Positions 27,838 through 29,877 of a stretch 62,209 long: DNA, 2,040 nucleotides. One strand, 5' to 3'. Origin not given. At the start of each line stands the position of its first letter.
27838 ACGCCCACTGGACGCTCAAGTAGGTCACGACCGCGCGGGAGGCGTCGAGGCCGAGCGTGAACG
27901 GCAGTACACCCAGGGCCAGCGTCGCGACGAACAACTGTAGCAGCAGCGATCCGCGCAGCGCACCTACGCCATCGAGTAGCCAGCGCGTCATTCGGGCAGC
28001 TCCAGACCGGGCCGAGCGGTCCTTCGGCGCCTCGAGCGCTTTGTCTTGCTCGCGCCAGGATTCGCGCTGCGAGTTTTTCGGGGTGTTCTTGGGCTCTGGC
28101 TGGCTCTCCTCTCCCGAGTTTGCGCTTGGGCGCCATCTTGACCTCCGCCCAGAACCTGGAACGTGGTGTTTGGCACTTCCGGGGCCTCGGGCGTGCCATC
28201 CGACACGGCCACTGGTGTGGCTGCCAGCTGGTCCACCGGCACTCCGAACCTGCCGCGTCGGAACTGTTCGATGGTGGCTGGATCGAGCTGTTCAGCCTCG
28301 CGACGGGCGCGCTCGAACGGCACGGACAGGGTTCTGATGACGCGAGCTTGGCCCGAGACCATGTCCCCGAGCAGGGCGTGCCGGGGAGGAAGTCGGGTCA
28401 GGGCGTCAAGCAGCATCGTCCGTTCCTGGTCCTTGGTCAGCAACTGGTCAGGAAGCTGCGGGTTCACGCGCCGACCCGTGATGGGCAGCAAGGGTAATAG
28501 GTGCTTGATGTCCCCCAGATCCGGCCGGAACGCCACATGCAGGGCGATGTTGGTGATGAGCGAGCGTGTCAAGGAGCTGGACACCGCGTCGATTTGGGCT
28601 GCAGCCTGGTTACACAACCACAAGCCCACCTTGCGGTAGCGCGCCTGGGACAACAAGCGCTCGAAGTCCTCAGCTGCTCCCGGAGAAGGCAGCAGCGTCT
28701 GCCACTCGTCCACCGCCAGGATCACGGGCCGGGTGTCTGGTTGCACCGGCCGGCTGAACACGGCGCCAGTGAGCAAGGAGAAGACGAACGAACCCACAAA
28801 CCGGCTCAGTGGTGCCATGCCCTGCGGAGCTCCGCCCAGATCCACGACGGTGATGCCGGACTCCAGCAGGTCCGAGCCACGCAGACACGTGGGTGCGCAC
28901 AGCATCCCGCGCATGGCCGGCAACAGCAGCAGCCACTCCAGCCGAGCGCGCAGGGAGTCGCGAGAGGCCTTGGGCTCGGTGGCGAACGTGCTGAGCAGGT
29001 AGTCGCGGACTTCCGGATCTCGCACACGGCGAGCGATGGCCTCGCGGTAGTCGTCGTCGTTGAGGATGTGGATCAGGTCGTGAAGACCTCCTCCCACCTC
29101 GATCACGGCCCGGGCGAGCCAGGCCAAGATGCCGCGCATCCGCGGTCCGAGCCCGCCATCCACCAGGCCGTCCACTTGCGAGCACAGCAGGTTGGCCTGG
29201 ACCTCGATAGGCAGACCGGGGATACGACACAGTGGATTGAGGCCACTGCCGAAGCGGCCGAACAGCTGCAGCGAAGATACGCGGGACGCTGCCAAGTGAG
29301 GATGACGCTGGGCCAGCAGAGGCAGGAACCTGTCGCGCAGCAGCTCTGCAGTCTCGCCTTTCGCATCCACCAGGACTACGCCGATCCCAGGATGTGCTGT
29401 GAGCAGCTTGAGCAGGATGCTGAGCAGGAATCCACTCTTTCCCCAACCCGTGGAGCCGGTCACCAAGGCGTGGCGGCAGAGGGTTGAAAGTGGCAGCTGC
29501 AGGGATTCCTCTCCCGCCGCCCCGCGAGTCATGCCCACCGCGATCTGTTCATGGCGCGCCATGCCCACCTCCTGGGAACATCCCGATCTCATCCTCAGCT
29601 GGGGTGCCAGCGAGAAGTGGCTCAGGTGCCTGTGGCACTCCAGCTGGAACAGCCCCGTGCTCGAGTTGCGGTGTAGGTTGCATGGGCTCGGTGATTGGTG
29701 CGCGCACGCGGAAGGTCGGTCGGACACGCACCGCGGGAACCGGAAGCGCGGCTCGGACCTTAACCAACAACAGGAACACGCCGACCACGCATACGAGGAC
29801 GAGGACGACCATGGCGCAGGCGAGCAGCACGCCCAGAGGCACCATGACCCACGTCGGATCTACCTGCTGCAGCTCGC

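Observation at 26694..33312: E1 / ubiquitin-like / E2 / JAB cassette translationally chained to a DNA-transfer module (membrane protein, TraD/FtsK-like ATPase, Zn-ribbon, replication-relaxation)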

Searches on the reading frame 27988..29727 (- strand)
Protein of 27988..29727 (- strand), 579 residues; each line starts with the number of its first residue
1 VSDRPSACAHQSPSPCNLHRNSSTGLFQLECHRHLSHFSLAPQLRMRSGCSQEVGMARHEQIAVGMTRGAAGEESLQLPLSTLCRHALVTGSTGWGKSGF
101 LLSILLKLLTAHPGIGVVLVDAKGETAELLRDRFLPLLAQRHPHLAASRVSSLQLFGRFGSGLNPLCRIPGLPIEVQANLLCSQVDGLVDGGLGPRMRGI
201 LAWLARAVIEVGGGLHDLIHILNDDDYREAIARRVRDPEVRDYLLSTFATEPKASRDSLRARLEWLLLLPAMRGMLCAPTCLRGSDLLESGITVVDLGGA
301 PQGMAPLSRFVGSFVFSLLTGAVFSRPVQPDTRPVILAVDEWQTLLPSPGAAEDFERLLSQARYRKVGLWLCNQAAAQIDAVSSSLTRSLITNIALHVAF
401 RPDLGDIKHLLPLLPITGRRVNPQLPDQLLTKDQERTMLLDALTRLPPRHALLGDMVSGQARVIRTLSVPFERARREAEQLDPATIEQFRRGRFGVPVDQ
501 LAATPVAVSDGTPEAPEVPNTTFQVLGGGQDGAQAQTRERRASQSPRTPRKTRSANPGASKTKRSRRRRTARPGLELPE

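Call 3: search_protein_families(library=pfam, proteins=[window:27988-29727:-], max_evalue=0.1)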
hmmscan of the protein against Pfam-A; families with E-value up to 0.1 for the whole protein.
window:27988-29727:- (579 aa): 7 families
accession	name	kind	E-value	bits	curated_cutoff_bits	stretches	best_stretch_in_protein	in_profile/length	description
PF01935.23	DUF87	-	3.8e-05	24.3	23.2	1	83-130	22-68/220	Helicase HerA, central domain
PF05872.18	HerA_C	-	0.0045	16.1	22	1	73-127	10-62/502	Helicase HerA-like C-terminal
PF01580.24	FtsK_SpoIIIE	-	0.0051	16.7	24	1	76-113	31-68/221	FtsK/SpoIIIE family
PF13401.12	AAA_22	-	0.0057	17.4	27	0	84-143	5-63/130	AAA domain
PF12846.13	AAA_10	-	0.048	13.1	27.5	0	85-141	22-74/362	AAA-like domain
PF13191.12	AAA_16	-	0.055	14.4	32.6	0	84-142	24-83/167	AAA ATPase domain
PF13481.12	AAA_25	-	0.091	12.8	27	0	87-141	36-98/195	AAA domain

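Call 4: search_protein_families(library=padloc, proteins=[window:27988-29727:-], max_evalue=0.1)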
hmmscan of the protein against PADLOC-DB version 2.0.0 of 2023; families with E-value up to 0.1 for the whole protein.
window:27988-29727:- (579 aa): 9 families
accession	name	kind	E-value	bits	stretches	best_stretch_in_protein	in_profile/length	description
PDLC04140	mad8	-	3e-16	57.8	1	85-400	28-251/314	mads_8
PDLC01055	HerA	-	8.7e-08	29.4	1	72-132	145-205/532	Type III coevolved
PDLC04105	HerA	-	2e-07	28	1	83-134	165-215/576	-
PDLC04100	HerA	-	2.2e-05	21.4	1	69-128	147-206/580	-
PDLC02185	HerA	-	5.6e-05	20.1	1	61-128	139-207/585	-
PDLC04101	HerA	-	0.002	14.9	1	85-132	169-215/400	-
PDLC04103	HerA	-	0.0037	13.7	1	82-132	170-218/579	-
PDLC04099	HerA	-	0.013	12.8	1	85-128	170-212/214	-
PDLC04107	HerA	-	0.034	11.2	1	84-130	169-214/306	-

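Call 26: search_solved_structures(query=window:27991-29562:-, max_evalue=1)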
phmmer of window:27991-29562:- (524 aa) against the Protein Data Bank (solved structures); distinct sequences matched with E-value up to 1: 4.
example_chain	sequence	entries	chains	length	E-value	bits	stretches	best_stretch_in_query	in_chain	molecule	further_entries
8wiv_A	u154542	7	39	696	4.4e-05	25.6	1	234-330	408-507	Helicase HerA central domain-containing protein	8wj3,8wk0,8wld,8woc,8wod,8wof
8j4u_M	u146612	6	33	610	0.011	17.6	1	27-74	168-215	Nucleoside triphosphate hydrolase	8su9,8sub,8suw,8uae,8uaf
6sz9_A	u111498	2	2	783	0.55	12.1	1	21-72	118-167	IcmO (DotL)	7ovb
3ffd_P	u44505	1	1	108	0.86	11.4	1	450-515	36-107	Parathyroid hormone-related protein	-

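Call 27: search_protein_families(library=ncbifam, proteins=[window:27988-29562:-], max_evalue=0.1)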
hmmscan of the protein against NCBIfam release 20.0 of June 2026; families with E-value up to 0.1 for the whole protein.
window:27988-29562:- (524 aa): 7 families
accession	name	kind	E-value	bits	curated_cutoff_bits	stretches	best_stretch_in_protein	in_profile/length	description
TIGR03924.1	T7SS_EccC_a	equivalog_domain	5.2e-05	22.2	509.15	1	31-72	452-495/673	type VII secretion protein EccCa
NF042943.1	HerA_antiphage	equivalog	7e-05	21.6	800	1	13-75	139-201/566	anti-phage-associated helicase HerA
NF041447.1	TrbC_conju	equivalog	0.00042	18.9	800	1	8-70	108-168/685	F-type conjugative transfer protein TrbC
NF041017.1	DNA_import_CedB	equivalog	0.0012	17.5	700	1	29-78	275-323/590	DNA import protein CedB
NF053655.1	CedD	equivalog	0.0059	15.3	600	1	10-77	202-267/527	DNA-translocating ATPase CedD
NF045973.1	conju_CD1115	equivalog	0.0096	14.8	250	0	258-335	271-345/442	VirD4-like conjugal transfer protein, CD1115 family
TIGR03928.1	T7_EssCb_Firm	equivalog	0.018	12.7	778.4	1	31-69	471-511/1296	type VII secretion protein EssC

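Call 33: find_homologous_proteins(query=window:27991-29562:-, max_evalue=0.001)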
Query window:27991-29562:- (524 aa): 43 proteins with E <= 0.001 among 8000 candidates.
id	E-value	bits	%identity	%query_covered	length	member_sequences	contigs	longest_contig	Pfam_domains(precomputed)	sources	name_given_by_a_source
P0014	0.0e+0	1156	100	100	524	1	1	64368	-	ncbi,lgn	-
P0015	2.4e-191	655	66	87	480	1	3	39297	-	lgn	-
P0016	5.1e-182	624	66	83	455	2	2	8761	-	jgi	-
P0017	3.1e-177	608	63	84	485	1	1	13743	PF01935.24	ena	-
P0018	1.8e-169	583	59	86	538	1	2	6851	-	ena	-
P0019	1.1e-162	560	54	100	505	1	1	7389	PF10412.16,PF01935.24,PF02534.21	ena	-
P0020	7.2e-154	531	56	86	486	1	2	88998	PF01580.25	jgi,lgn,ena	jgi:hypothetical protein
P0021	9.5e-144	498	54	85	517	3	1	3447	PF10412.16,PF01935.24,PF01580.25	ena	-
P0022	1.0e-140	488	53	87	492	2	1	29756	-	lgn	-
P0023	1.5e-136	474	53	85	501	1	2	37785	PF01935.24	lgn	-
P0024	2.6e-134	467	51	85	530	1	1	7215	PF01935.24,PF01580.25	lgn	-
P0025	1.5e-133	464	52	83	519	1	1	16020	-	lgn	-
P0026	8.8e-131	455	51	85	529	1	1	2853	-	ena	-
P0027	5.7e-129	449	50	83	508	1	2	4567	PF10412.16,PF01935.24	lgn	-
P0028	3.4e-128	447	51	83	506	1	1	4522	PF01935.24,PF13401.13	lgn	-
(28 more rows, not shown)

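Call 38: find_related_loci(query=A3, collection=genome_contigs, flank=10000)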
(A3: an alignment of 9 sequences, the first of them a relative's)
Query A3 (524 aa) in genome_contigs; peptide patterns used: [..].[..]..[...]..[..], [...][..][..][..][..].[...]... (x = any residue, [..] = any of these).
187 stretches matched a pattern; 2 encode a relative of the query (tblastn E <= 1e-3); 2 distinct loci.
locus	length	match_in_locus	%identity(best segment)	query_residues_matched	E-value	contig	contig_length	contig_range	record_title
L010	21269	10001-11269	38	20-446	9e-75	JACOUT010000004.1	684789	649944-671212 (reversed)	MAG: Deltaproteobacteria bacterium isolate NC_groundwater_80_Ag_B-0.1um_71_39 GD18-4_B1_scaffold_256518, whole genome sh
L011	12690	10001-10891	26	20-324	1e-7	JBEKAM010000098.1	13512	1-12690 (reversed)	MAG: Solirubrobacteraceae bacterium isolate SPRUCE 112 SPRUCE_112_98, whole genome shotgun sequence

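Call 40: find_related_loci(query=A3, collection=metagenome_contigs, flank=10000)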
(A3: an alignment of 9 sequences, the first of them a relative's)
Query A3 (524 aa) in metagenome_contigs; peptide patterns used: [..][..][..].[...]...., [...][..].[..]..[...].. (x = any residue, [..] = any of these).
292 stretches matched a pattern; 2 encode a relative of the query (tblastn E <= 1e-3); 2 distinct loci.
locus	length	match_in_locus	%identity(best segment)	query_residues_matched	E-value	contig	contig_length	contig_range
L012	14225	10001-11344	56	1-449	1e-159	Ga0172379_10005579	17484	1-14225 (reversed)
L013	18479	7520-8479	29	28-353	2e-9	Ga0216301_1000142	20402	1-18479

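Call 42: find_encoding_contigs(protein=P0015, flank=10000, max_places=2)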
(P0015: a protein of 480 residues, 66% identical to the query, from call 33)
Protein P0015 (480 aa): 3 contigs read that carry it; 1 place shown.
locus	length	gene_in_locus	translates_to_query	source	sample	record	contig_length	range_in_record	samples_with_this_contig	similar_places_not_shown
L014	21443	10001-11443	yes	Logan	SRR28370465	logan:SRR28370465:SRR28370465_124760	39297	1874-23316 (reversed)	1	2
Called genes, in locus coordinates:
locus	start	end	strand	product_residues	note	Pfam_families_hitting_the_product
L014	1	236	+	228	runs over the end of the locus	PF10263:SprT-like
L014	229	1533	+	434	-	-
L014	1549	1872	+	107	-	-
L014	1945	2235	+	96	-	-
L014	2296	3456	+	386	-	PF13365:Trypsin_2 (weak), PF00462:Glutaredoxin (weak)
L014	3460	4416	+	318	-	PF00092:VWA, PF13519:VWA_2, PF13768:VWA_3 (weak)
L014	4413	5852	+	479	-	-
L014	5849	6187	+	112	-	-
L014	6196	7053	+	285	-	PF13809:Tubulin_2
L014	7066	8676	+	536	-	-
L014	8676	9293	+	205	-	PF00188:CAP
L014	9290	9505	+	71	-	-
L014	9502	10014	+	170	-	-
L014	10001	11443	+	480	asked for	-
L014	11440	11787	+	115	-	-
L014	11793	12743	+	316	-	PF13814:Replic_Relax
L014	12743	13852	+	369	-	-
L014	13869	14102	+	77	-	-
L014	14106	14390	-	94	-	-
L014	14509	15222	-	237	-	-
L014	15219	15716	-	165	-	PF12441:CopG_antitoxin (weak)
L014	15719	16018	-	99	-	-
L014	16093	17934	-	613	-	PF13424:TPR_12 (faint), PF13428:TPR_14 (faint), PF07719:TPR_2 (faint), PF13174:TPR_6 (faint), PF13432:TPR_16, PF14559:TPR_19 (weak), PF00515:TPR_1 (weak), PF24828:DUF7713, +5 more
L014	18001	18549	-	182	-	PF08808:RES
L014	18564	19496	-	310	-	PF05534:HicB (faint)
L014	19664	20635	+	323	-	PF02899:Phage_int_SAM_1, PF00589:Phage_integrase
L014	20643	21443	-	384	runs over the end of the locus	PF01381:HTH_3 (weak), PF06114:Peptidase_M78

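Call 43: find_encoding_contigs(protein=P0020, flank=10000, max_places=2)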
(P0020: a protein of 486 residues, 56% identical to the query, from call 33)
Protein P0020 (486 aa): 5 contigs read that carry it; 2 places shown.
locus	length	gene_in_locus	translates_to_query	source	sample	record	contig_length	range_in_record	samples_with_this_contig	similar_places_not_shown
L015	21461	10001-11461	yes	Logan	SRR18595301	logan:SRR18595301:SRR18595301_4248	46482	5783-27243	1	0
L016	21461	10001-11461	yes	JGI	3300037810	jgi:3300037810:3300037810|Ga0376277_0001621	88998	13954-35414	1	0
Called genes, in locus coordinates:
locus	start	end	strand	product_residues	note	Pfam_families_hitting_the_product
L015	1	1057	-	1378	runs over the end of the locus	PF12770:CHAT (weak)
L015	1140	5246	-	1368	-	PF12770:CHAT (weak), PF00515:TPR_1 (faint), PF13191:AAA_16 (weak), PF13424:TPR_12 (faint), PF07719:TPR_2 (faint)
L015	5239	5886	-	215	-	-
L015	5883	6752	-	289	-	-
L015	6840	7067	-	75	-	-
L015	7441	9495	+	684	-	-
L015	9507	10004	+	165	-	-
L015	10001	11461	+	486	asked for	PF01580:FtsK_SpoIIIE (faint)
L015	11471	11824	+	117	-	-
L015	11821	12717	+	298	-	PF13814:Replic_Relax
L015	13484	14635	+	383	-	PF00589:Phage_integrase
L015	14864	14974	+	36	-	-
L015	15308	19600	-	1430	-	-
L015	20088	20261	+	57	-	-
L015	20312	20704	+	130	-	-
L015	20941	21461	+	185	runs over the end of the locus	-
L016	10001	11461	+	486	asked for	PF01580:FtsK_SpoIIIE (faint)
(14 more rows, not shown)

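Call 64: search_protein_families(library=pfam, proteins=[L015:7441-9495:+, L010:7574-9523:+, L014:7066-8676:+, L014:4413-5852:+, L014:229-1533:+, L014:12743-13852:+, L010:12623-13564:+, L010:13772-15040:+, L015:5883-6752:-, L015:5239-5886:-], max_evalue=0.01)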
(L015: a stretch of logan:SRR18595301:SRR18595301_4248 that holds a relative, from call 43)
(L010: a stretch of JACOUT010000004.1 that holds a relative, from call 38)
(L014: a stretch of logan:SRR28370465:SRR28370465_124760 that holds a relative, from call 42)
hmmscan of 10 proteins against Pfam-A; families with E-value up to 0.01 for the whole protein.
L015:7441-9495:+ (684 aa): 0 families

L010:7574-9523:+ (649 aa): 0 families

L014:7066-8676:+ (536 aa): 0 families

L014:4413-5852:+ (479 aa): 0 families

L014:229-1533:+ (434 aa): 0 families

L014:12743-13852:+ (369 aa): 0 families

L010:12623-13564:+ (313 aa): 0 families

L010:13772-15040:+ (422 aa): 2 families
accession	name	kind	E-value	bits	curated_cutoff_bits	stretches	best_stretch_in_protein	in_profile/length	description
PF00589.27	Phage_integrase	-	3.6e-21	76.1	27.1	1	207-381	2-167/172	Phage integrase family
PF22022.2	Phage_int_M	-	0.00044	20.9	27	1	93-142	13-62/96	Phage integrase central domain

L015:5883-6752:- (289 aa): 1 family
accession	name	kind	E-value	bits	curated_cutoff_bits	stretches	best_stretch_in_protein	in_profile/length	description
PF02452.23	PemK_toxin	-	0.00035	21.2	23.1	1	25-138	19-107/109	PemK-like, MazF-like toxin of type II toxin-antitoxin system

L015:5239-5886:- (215 aa): 0 families

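Call 65: search_protein_families(library=padloc, proteins=[L015:7441-9495:+, L010:7574-9523:+, L014:7066-8676:+, L014:4413-5852:+, L014:229-1533:+, L014:12743-13852:+, L014:6196-7053:+, L014:3460-4416:+, L014:2296-3456:+, L015:1140-5246:-], max_evalue=0.001)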
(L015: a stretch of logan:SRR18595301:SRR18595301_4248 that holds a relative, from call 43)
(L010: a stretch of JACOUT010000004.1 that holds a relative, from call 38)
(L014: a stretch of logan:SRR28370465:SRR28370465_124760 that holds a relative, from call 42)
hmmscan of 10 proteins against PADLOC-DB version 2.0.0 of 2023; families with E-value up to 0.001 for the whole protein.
L015:7441-9495:+ (684 aa): 0 families

L010:7574-9523:+ (649 aa): 0 families

L014:7066-8676:+ (536 aa): 0 families

L014:4413-5852:+ (479 aa): 0 families

L014:229-1533:+ (434 aa): 0 families

L014:12743-13852:+ (369 aa): 0 families

L014:6196-7053:+ (285 aa): 0 families

L014:3460-4416:+ (318 aa): 0 families

L014:2296-3456:+ (386 aa): 0 families

L015:1140-5246:- (1368 aa): 0 families

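Call 74: predict_structure(alignment_id=A2)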
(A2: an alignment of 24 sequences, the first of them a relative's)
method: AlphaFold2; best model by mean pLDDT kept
length: 524 residues; sequences in the alignment: 24
mean_pLDDT: 86.3   pTM: 0.83
mean pLDDT of the five models: 86.3, 83.8, 83.8, 83.6, 83.4
residues with pLDDT >= 90: 412; 70-90: 33; 50-70: 8; < 50: 71
segments of 3 or more residues with pLDDT < 50: 1-3, 456-519
pLDDT, mean of each block of 10 residues (from residue 1): 76 90 95 95 96 96 97 97 96 96 95 92 94 85 97 96 97 97 98 97 96 94 94 97 93 93 95 96 95 84 96 97 91 94 95 92 91 95 94 96 93 93 96 97 87 50 40 35 38 36 36 45 46
secondary structure, 60 per line:
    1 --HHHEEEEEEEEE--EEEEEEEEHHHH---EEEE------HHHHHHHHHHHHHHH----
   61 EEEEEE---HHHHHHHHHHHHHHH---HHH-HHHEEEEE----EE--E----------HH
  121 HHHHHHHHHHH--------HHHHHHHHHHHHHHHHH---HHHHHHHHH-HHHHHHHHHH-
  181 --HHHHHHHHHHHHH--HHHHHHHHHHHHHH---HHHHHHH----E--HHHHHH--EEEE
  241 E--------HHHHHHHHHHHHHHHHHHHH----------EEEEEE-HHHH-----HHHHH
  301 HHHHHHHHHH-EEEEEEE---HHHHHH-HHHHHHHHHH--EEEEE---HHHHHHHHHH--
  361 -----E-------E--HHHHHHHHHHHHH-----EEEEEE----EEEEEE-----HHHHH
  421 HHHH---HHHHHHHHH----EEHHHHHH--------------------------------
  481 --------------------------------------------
elements in order: E6-14 E17-24 H25-28 E32-35 H42-56 E61-66 H70-84 E95-99 H119-131 H140-156 H160-168 H170-179 H183-195 H198-211 H215-221 H229-234 E237-241 H250-269 E280-285 H287-290 H296-310 E312-318 H322-327 H329-338 E341-345 H349-358 H377-389 E395-400 E405-410 H416-424 H428-436 H443-448

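Call 79: fold_search(model_id=the predicted structure, library=pdb)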
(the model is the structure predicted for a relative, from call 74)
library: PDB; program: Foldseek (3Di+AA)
matches with E <= 10: 904; with E <= 0.001: 136
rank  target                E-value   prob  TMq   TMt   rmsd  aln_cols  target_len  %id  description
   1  7es4                  4.7e-13  1.00  0.50  0.68   5.8       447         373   18  the crystral structure of DndH-C-domain (released 2022-05-11)
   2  1e9s_I                2.6e-11  1.00  0.51  0.61   5.7       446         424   16  Bacterial conjugative coupling protein TrwBdeltaN70. Unbound monoclinic form. (released 2001-02-06)
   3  1gl6_B                5.0e-11  1.00  0.50  0.60   5.7       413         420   16  Plasmid coupling protein TrwB in complex with the non-hydrolysable GTP analogue GDPNP (released 2002-05-16)
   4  1gl6_E                5.0e-11  1.00  0.50  0.61   6.5       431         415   17  Plasmid coupling protein TrwB in complex with the non-hydrolysable GTP analogue GDPNP (released 2002-05-16)
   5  1e9s_G                8.6e-11  1.00  0.49  0.59   6.5       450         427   16  Bacterial conjugative coupling protein TrwBdeltaN70. Unbound monoclinic form. (released 2001-02-06)
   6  1gl6_G                9.4e-11  1.00  0.51  0.62   5.7       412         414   17  Plasmid coupling protein TrwB in complex with the non-hydrolysable GTP analogue GDPNP (released 2002-05-16)
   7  1e9s_A                9.4e-11  1.00  0.50  0.60   6.2       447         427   16  Bacterial conjugative coupling protein TrwBdeltaN70. Unbound monoclinic form. (released 2001-02-06)
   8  1gki_E                9.4e-11  1.00  0.48  0.59   6.3       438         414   16  Plasmid coupling protein TrwB in complex with ADP and Mg2+. (released 2002-05-16)
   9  1e9s_J                1.2e-10  1.00  0.48  0.58   6.0       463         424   16  Bacterial conjugative coupling protein TrwBdeltaN70. Unbound monoclinic form. (released 2001-02-06)
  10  1gl7_G                1.2e-10  1.00  0.52  0.64   7.2       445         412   17  Plasmid coupling protein TrwB in complex with the non-hydrolisable ATP-analogue ADPNP. (released 2002-05-16)
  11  1e9s_L                1.2e-10  1.00  0.51  0.61   5.8       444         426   16  Bacterial conjugative coupling protein TrwBdeltaN70. Unbound monoclinic form. (released 2001-02-06)
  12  1gl7_A                1.2e-10  1.00  0.50  0.62   6.1       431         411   16  Plasmid coupling protein TrwB in complex with the non-hydrolisable ATP-analogue ADPNP. (released 2002-05-16)
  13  1gki_F                1.4e-10  1.00  0.48  0.59   6.4       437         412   16  Plasmid coupling protein TrwB in complex with ADP and Mg2+. (released 2002-05-16)
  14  1e9s_K                1.5e-10  1.00  0.48  0.58   6.5       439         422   17  Bacterial conjugative coupling protein TrwBdeltaN70. Unbound monoclinic form. (released 2001-02-06)
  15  1e9s_M                1.6e-10  1.00  0.51  0.61   6.2       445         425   16  Bacterial conjugative coupling protein TrwBdeltaN70. Unbound monoclinic form. (released 2001-02-06)
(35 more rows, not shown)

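Call 81: find_related_loci(query=A3, collection=viral_contigs, flank=10000)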
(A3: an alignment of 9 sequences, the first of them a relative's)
Query A3 (524 aa) in viral_contigs; peptide patterns used: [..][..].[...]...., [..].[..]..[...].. (x = any residue, [..] = any of these).
63 stretches matched a pattern, but none encodes a relative of the query by tblastn (E <= 1e-3).

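Call 89: search_dna_similar(query=window:27991-29562:-, collection=plasmids, mode=protein, max_evalue=0.001, max_rows=15)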
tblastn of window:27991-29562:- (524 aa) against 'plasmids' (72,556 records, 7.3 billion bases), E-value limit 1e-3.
No match.
